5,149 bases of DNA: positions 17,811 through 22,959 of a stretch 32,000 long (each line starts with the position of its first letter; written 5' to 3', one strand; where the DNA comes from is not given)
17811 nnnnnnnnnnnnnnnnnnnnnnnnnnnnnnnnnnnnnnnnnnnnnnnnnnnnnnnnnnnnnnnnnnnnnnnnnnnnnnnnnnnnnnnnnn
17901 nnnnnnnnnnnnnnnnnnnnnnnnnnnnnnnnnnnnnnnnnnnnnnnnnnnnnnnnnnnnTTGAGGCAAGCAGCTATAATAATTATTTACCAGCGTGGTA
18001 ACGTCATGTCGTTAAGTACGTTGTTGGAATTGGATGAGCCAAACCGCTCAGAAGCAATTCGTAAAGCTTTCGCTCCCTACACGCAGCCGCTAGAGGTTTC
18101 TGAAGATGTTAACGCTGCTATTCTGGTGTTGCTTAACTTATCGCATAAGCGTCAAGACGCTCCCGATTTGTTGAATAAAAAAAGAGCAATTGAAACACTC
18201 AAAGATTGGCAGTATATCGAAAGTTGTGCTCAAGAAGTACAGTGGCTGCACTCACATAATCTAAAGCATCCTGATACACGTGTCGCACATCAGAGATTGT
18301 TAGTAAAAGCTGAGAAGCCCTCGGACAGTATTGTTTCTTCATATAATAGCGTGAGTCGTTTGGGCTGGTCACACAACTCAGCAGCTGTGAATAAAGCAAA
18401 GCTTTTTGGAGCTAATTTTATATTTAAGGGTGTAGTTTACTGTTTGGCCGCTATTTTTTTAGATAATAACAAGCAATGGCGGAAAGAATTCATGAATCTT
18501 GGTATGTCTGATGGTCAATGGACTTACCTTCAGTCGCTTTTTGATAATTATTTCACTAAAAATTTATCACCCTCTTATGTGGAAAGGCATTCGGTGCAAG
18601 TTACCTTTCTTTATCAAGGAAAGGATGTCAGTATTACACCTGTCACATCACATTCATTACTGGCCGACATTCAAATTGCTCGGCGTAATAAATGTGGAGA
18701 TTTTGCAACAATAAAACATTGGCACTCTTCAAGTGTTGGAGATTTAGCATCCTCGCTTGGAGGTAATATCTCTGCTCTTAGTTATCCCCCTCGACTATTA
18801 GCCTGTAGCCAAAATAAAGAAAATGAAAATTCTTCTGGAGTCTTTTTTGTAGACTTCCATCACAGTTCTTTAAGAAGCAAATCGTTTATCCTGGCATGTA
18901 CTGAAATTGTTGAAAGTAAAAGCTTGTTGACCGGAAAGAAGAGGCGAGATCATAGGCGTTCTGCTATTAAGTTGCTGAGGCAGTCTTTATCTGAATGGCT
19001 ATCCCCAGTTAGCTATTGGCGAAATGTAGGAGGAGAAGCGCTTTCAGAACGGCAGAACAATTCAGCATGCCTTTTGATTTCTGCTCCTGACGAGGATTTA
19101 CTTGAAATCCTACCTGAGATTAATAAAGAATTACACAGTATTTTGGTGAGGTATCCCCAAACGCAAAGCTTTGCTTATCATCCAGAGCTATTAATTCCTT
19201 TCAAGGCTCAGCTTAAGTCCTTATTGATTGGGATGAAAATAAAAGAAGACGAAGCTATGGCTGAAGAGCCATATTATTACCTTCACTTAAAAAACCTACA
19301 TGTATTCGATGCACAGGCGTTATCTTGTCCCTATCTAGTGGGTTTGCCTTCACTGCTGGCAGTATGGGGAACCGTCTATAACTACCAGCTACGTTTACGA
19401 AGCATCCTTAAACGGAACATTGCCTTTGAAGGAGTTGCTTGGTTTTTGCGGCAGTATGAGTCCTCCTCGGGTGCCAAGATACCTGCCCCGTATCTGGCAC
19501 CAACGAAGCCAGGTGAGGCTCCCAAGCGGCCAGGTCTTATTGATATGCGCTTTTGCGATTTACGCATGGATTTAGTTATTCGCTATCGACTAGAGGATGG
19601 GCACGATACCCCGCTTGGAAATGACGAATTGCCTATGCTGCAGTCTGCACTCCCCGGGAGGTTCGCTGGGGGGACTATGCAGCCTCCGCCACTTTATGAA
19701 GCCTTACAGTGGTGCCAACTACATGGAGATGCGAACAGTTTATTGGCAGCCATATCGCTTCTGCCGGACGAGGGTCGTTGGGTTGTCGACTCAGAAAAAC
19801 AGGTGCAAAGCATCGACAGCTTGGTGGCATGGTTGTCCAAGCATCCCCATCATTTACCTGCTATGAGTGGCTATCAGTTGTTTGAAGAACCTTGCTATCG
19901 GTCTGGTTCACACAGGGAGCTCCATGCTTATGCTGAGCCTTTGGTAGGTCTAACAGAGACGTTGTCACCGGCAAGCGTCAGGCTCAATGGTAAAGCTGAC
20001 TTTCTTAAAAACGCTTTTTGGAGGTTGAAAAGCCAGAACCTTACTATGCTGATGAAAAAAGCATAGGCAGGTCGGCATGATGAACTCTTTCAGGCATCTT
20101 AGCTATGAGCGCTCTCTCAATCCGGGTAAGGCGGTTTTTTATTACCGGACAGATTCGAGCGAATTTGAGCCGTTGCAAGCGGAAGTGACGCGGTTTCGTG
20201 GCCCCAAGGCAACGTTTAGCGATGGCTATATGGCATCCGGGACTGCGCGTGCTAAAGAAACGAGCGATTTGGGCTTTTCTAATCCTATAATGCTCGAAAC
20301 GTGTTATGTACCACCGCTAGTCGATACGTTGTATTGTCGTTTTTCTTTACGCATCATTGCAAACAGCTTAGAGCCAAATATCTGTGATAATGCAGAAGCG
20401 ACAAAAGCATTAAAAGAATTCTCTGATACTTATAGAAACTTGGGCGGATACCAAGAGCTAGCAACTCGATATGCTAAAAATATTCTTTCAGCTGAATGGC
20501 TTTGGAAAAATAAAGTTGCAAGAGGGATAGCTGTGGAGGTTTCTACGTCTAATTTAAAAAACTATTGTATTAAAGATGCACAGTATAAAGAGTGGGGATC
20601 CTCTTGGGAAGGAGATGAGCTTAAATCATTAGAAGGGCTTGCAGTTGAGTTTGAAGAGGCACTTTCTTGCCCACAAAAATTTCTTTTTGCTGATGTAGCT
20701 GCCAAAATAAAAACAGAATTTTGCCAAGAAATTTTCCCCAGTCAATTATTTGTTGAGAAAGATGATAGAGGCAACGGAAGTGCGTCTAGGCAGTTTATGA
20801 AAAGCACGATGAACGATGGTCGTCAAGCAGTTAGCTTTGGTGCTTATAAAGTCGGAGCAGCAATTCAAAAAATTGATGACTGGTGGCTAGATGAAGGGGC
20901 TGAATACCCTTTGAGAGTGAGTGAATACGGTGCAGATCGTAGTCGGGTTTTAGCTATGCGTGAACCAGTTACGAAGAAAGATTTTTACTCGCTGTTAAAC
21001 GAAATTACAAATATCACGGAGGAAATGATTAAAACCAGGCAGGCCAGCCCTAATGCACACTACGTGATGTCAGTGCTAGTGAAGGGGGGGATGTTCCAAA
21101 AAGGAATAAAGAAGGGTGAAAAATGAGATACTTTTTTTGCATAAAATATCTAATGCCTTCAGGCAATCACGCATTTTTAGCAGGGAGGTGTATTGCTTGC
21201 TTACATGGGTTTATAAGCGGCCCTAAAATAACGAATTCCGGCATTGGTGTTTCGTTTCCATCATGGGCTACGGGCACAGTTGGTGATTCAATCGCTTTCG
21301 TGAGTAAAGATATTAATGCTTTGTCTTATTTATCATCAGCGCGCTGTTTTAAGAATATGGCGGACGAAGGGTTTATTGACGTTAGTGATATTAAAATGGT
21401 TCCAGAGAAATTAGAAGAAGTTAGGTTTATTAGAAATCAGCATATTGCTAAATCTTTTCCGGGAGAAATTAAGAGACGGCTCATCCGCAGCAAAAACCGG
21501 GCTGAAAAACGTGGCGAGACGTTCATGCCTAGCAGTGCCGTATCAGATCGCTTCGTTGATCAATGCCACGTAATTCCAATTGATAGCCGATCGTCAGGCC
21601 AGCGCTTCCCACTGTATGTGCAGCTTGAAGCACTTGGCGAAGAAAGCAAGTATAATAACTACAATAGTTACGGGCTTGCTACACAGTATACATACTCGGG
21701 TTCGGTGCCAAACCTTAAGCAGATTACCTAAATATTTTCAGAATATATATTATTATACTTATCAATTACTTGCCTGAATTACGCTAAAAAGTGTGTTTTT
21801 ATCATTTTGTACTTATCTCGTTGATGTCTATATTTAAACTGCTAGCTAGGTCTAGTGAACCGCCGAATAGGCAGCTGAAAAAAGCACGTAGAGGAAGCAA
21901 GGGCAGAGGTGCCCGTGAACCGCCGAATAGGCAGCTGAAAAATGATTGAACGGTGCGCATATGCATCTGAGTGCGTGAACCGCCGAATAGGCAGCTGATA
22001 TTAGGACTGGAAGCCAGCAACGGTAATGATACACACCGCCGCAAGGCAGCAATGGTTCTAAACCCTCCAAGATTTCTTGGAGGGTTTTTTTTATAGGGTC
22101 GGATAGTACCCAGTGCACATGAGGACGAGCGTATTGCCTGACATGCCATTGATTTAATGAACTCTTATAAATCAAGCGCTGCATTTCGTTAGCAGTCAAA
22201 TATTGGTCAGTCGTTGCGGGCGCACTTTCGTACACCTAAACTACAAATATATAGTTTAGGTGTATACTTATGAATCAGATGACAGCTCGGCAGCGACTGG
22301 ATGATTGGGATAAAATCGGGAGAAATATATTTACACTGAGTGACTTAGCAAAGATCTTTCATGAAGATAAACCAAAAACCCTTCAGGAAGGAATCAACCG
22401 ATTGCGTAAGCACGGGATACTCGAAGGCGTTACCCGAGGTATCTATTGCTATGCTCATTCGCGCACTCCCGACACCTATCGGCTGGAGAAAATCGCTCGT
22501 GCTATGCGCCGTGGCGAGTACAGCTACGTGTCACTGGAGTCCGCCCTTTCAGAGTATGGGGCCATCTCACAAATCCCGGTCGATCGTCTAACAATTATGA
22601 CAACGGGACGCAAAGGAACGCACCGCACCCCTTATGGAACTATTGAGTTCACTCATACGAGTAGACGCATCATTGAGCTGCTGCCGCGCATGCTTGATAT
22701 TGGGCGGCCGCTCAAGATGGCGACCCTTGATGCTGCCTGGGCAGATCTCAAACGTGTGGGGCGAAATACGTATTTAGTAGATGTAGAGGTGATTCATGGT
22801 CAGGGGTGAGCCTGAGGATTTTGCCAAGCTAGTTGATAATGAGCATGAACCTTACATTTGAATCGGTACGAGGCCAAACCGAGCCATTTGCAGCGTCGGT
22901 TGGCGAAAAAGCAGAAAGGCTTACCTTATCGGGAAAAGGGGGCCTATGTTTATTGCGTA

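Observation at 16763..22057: Nuclease-free type I-F CRISPR-Cas operon led by tniQ: a CRISPR-associated transposon (I-F3 CAST) targeting module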

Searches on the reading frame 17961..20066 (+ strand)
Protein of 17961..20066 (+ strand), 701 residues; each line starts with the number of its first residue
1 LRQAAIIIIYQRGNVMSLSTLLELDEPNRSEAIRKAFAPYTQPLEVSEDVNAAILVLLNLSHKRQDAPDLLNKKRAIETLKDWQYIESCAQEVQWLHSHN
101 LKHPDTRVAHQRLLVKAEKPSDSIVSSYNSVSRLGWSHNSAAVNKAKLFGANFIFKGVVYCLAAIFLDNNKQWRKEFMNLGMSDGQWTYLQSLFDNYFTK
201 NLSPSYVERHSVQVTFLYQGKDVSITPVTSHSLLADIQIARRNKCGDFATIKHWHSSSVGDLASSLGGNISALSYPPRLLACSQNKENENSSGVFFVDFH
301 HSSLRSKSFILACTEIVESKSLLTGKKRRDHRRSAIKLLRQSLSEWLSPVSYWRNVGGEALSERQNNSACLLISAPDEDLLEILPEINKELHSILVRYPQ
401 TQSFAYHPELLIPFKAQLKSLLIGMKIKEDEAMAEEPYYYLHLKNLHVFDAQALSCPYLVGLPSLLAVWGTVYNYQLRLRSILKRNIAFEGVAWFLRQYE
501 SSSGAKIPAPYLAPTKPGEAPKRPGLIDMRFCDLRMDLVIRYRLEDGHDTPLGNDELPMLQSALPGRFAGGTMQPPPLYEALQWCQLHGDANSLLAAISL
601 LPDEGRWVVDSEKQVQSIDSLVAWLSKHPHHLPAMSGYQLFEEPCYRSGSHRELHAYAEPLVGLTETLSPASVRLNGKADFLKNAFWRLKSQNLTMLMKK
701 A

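Call 4: search_protein_families(library=pfam, proteins=[window:17961-20066:+], max_evalue=0.01)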
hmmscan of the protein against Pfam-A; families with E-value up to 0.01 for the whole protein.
window:17961-20066:+ (701 aa): 1 family
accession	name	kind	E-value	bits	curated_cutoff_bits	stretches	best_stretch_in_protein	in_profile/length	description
PF09614.15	Cas_Csy2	-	2e-06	27.7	25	1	441-590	1-148/296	CRISPR-associated protein (Cas_Csy2)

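Call 8: search_protein_families(library=ncbifam, proteins=[window:17961-20066:+], max_evalue=0.01)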
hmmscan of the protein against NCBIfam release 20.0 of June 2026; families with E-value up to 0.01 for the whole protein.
window:17961-20066:+ (701 aa): 0 families

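Call 64: search_solved_structures(query=window:18006-20066:+, max_evalue=0.001)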
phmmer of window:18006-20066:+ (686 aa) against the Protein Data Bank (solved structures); distinct sequences matched with E-value up to 0.001: 8.
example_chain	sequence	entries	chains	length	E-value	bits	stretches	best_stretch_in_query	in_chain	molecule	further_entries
30ga_G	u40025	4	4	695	7.8e-134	450.8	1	2-685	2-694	Cas8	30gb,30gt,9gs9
7u5d_A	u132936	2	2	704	6.1e-127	428.1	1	3-683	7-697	Cas8/5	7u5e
9vtq_G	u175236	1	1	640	1.5e-28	103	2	6-262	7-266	CRISPR-associated protein Csy2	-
9vtp_G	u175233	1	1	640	2.4e-28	102.3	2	6-262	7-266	CRISPR-associated protein Csy2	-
9vtr_G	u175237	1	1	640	2.8e-28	102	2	6-262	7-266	CRISPR-associated protein Csy2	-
6lnb_H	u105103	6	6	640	5.5e-28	101.1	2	10-269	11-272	CRISPR-associated protein Cas8 | Cas8/5 | Cas8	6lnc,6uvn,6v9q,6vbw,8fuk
6pif_G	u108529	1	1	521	5.1e-26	94.6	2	14-258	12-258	cas5_8 naturally occurring fusion protein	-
6pig_G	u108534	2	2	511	1.8e-19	72.9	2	425-676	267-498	cas5_8 naturally occurring fusion protein from Vibrio cholerae transposon Tn6677 | cas5_8 naturally occurring fusion protein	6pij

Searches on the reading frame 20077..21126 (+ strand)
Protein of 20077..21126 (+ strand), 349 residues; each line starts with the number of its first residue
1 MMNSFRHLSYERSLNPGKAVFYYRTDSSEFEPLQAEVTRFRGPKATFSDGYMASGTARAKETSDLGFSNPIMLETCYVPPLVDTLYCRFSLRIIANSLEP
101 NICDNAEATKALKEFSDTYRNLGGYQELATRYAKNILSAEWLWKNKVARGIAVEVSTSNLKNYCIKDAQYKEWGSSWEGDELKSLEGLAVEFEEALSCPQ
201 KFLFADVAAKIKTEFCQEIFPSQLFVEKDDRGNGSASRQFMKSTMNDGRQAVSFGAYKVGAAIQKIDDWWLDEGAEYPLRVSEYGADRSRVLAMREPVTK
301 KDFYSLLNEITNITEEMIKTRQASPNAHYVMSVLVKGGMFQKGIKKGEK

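Call 4: search_protein_families(library=pfam, proteins=[window:20077-21126:+], max_evalue=0.01)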
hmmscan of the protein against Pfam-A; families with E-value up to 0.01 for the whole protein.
window:20077-21126:+ (349 aa): 1 family
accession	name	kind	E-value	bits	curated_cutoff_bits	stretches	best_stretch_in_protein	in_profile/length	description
PF09615.15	Cas_Csy3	-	5.9e-57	193.9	25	1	7-341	4-328/328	CRISPR-associated protein (Cas_Csy3)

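Call 8: search_protein_families(library=ncbifam, proteins=[window:20077-21126:+], max_evalue=0.01)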
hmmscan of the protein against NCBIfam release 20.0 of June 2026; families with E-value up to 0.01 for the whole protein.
window:20077-21126:+ (349 aa): 1 family
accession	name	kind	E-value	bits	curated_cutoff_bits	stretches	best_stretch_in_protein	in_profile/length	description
TIGR02566.1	cas_Csy3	equivalog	4.1e-60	204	157.55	1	7-342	5-339/341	type I-F CRISPR-associated protein Csy3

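Call 10: find_encoding_contigs(protein=window:20077-21126:+, flank=10000, max_places=6)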
Protein window:20077-21126:+ (349 aa): no gene with exactly this product is on record in the collection.

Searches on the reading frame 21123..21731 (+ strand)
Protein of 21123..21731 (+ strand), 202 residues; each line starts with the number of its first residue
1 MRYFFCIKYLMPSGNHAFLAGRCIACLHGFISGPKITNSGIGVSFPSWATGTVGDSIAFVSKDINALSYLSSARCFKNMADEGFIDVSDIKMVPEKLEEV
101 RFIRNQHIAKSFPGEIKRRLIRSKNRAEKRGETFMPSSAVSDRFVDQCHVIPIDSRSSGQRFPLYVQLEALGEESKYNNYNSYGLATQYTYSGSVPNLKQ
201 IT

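Call 4: search_protein_families(library=pfam, proteins=[window:21123-21731:+], max_evalue=0.01)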
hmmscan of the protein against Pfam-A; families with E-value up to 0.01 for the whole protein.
window:21123-21731:+ (202 aa): 1 family
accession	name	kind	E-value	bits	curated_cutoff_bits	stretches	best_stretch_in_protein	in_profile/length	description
PF09618.15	Cas_Csy4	-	2e-22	80.6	25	1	15-190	13-177/181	CRISPR-associated protein (Cas_Csy4)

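Call 8: search_protein_families(library=ncbifam, proteins=[window:21123-21731:+], max_evalue=0.01)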
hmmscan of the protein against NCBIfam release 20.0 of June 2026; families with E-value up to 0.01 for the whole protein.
window:21123-21731:+ (202 aa): 1 family
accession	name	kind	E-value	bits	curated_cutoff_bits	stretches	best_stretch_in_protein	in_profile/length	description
TIGR02563.1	cas_Csy4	equivalog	5.6e-22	78.6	36.25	1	14-189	12-179/184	type I-F CRISPR-associated endoribonuclease Cas6/Csy4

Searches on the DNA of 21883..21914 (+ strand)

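Call 47: search_dna_similar(query=window:21883-21914:+, collection=plasmids, mode=distant, max_evalue=1, max_rows=8)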
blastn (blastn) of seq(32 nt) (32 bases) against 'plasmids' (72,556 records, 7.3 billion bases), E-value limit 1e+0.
Records with a match: 1; places in all: 1; records where one place covers at least 80% of the query: 1.
Best place of each record, by identity: 80-90% 1.
By first word of the organism name: Pseudomonas 1.
By predicted mobility (MOB-suite, as given by PLSDB): non-mobilizable 1.
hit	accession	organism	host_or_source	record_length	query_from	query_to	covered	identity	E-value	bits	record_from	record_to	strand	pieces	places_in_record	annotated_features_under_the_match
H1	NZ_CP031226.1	Pseudomonas amygdali pv. lachrymans str. M301315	-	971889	5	31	84%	88.9%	7e-1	37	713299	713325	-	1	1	hypothetical protein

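Call 50: search_dna_similar(query=window:21883-21914:+, collection=phages, mode=distant, max_evalue=1, max_rows=8)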
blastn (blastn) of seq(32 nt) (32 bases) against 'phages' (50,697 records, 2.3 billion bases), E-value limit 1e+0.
No match.

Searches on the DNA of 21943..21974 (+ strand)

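Call 48: search_dna_similar(query=window:21943-21974:+, collection=plasmids, mode=distant, max_evalue=1, max_rows=8)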
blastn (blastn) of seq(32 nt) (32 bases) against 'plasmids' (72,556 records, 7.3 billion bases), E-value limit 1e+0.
No match.

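Call 51: search_dna_similar(query=window:21943-21974:+, collection=phages, mode=distant, max_evalue=1, max_rows=8)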
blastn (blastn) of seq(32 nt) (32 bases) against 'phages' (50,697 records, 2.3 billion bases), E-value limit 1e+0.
No match.

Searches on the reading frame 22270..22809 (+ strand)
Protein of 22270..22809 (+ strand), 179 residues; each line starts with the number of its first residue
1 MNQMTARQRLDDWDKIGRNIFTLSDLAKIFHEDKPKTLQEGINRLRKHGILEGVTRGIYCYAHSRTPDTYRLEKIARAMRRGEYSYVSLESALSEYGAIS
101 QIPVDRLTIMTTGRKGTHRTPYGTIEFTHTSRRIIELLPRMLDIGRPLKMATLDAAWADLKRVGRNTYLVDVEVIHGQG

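Call 4: search_protein_families(library=pfam, proteins=[window:22270-22809:+], max_evalue=0.01)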
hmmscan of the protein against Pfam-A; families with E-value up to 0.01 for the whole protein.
window:22270-22809:+ (179 aa): 2 families
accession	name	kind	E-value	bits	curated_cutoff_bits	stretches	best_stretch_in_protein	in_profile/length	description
PF13338.12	AbiEi_4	-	6.4e-07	29.8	25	1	8-62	1-49/49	Transcriptional regulator, AbiEi antitoxin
PF13730.12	HTH_36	-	0.0038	17.4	25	0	23-51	28-55/55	Helix-turn-helix domain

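Call 8: search_protein_families(library=ncbifam, proteins=[window:22270-22809:+], max_evalue=0.01)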
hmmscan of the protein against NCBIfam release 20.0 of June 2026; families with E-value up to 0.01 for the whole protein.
window:22270-22809:+ (179 aa): 1 family
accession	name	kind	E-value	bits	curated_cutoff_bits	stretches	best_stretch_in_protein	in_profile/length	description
NF047376.1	TAA_AbiEi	equivalog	3.2e-68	228.8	150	1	1-171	1-172/172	type IV toxin-antitoxin system AbiEi family antitoxin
